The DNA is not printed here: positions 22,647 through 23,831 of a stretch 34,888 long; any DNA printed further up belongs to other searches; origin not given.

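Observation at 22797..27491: Glycyl-radical-enzyme operon with no adjacent activase: amidohydrolase, lyase-like two-domain protein and compact PFL2-type GRE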

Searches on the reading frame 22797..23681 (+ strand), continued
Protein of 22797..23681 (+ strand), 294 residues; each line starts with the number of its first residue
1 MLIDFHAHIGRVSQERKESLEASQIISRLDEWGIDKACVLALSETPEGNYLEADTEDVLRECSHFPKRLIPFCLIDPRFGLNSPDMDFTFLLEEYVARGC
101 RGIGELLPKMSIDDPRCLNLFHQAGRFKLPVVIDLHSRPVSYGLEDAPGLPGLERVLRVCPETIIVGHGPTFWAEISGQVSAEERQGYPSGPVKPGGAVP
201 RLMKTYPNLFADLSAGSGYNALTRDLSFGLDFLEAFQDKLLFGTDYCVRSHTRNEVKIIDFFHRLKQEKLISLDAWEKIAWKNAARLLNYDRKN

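Call 73: fold_search(model_id=the predicted structure, library=pdb)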
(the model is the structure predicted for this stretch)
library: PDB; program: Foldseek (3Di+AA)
matches with E <= 10: 1555; with E <= 0.001: 126
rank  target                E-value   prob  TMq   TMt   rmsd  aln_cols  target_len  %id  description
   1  4i6k                  1.0e-11  1.00  0.59  0.64   5.3       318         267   15  Crystal structure of probable 2-PYRONE-4,6-DICARBOXYLIC ACID HYDROLASE ABAYE1769 (TARGET EFI-505029) from Acinetobacter  (released 2012-12-12)
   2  3irs_A                6.1e-11  1.00  0.66  0.68   4.9       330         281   17  CRYSTAL STRUCTURE OF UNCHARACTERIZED TIM-BARREL PROTEIN BB4693 FROM Bordetella bronchiseptica (released 2009-09-01)
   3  4eri_A                2.3e-10  1.00  0.57  0.51   8.4       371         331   13  Evidence for a Dual Role of an Active Site Histidine in alpha-Amino-beta-Carboxymuconate-epsilon-Semialdehyde Decarbox (released 2012-08-22)
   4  3cjp_A                8.4e-10  1.00  0.62  0.69   5.0       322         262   18  Crystal structure of an uncharacterized amidohydrolase CAC3332 from Clostridium acetobutylicum (released 2008-03-25)
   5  3s4t_G                8.9e-10  1.00  0.59  0.54   8.1       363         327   16  Crystal structure of putative amidohydrolase-2 (EFI-target 500288)from Polaromonas sp. JS666 (released 2011-08-24)
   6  2hbv_A                1.1e-09  1.00  0.53  0.48   8.5       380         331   13  Crystal Structure of alpha-Amino-beta-Carboxymuconate-epsilon-Semialdehyde-Decarboxylase (ACMSD) (released 2006-09-19)
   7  2dvu_C                1.6e-09  1.00  0.60  0.55   8.3       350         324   14  Crystal Structure of 2,6-Dihydroxybenzoate Decarboxylase Complexed with 2,6-Dihydroxybenzoate (released 2006-09-19)
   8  2dvt_C                2.2e-09  1.00  0.60  0.56   8.1       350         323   14  Crystal Structure of 2,6-Dihydroxybenzoate Decarboxylase from Rhizobium (released 2006-09-19)
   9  4ifk_A                2.2e-09  1.00  0.57  0.52   7.4       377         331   12  Arginines 51 and 239* from a Neighboring Subunit are Essential for Catalysis in a Zinc-dependent Decarboxylase (released 2013-09-18)
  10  4ifr_A                3.4e-09  1.00  0.53  0.48   8.4       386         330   14  2.40 Angstroms X-ray crystal structure of R239A 2-amino-3-carboxymuconate-6-semialdehyde decarboxylase from Pseudomona (released 2013-09-18)
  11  4era_A                3.9e-09  1.00  0.56  0.50   7.8       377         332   13  Evidence for a Dual Role of an Active Site Histidine in alpha-Amino-beta-Carboxymuconate-epsilon-Semialdehyde Decarbox (released 2012-08-22)
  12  2dvt_D                4.1e-09  1.00  0.59  0.55   7.9       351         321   15  Crystal Structure of 2,6-Dihydroxybenzoate Decarboxylase from Rhizobium (released 2006-09-19)
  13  2dvt_B                4.1e-09  1.00  0.57  0.53   8.5       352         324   16  Crystal Structure of 2,6-Dihydroxybenzoate Decarboxylase from Rhizobium (released 2006-09-19)
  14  4ofc_A                4.7e-09  1.00  0.59  0.52   7.4       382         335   12  2.0 Angstroms X-ray crystal structure of human 2-amino-3-carboxymuconate-6-semialdehye decarboxylase (released 2014-11-19)
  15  4qro_D                5.6e-09  1.00  0.60  0.55   8.0       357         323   15  CRYSTAL STRUCTURE of DIHYDROXYBENZOIC ACID DECARBBOXYLASE BPRO_2061 (TARGET EFI-500288) FROM POLAROMONAS SP. JS666 WIT (released 2014-08-06)
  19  4dlf                  1.1e-08  1.00  0.63  0.64   4.9       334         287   15  Crystal structure of an amidohydrolase (COG3618) from burkholderia multivorans (TARGET EFI-500235) with bound ZN, space  (released 2012-02-29)
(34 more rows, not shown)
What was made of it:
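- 22797..23681 (+): Amidohydro_2 (TIM-barrel metal-dependent hydrolase, 294 aa), first gene of the unit. Likely a lactonase-type hydrolase; that function is inferred. Foldseek's best-fitting PDB matches are LigI-like 4i6k, 3irs, 3cjp and L-fucono-1,5-lactonase 4dlf (TMq 0.59-0.66, rmsd about 5 A), ahead of ACMSD-type decarboxylases (rmsd about 8 A) (call 73).
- Amidohydrolase fold: closest to the lactonase-type members, including L-fucono-1,5-lactonase 4dlf (call 73).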
